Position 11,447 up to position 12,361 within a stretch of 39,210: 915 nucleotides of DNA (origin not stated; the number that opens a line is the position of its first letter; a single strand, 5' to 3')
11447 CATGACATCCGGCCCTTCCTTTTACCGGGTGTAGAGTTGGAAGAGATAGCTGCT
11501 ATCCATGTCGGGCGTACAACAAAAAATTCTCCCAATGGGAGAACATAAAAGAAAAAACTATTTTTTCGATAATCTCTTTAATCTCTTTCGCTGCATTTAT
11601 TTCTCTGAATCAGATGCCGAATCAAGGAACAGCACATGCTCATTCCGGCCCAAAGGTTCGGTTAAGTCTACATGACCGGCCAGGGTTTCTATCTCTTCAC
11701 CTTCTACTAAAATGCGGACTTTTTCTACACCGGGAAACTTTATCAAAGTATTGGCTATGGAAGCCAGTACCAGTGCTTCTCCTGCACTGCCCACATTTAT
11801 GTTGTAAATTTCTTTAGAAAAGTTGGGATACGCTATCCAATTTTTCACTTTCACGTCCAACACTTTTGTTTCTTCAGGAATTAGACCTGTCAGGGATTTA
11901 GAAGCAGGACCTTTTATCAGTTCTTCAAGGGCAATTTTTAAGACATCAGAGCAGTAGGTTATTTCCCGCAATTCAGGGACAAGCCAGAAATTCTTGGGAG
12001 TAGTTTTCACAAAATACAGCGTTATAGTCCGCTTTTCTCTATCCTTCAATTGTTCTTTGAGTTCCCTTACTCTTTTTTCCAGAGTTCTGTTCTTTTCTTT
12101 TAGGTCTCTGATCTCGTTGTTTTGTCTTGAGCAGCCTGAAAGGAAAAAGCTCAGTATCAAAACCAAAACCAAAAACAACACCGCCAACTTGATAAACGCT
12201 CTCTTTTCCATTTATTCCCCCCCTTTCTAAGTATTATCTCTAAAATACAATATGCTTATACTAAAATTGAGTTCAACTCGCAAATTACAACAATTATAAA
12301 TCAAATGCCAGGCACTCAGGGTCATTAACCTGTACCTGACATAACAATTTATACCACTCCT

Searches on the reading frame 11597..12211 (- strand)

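Call 36: search_protein_families(library=pfam, proteins=[window:11597-12211:-], max_evalue=0.01)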
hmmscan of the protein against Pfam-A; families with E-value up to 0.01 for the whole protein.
window:11597-12211:- (204 aa): 6 families
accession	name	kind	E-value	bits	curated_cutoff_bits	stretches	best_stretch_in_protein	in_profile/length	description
PF10646.14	Germane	-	2.2e-22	80.3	23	1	64-175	1-117/117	Sporulation and spore germination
PF25443.1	ANG-1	-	0.0011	19.5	28.5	1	29-56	18-45/105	ANG-1-like domain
PF04977.20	DivIC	-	0.0012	19.1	28.9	1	10-57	2-49/80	Septum formation initiator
PF15934.10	Yuri_gagarin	-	0.0016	18.8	28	1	25-65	92-132/234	Yuri gagarin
PF12329.13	TMF_DNA_bd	-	0.006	17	35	1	29-61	30-62/74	TATA element modulatory factor 1 DNA binding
PF15619.11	Lebercilin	-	0.0063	16.5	34.3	1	28-60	63-95/193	Ciliary protein causing Leber congenital amaurosis disease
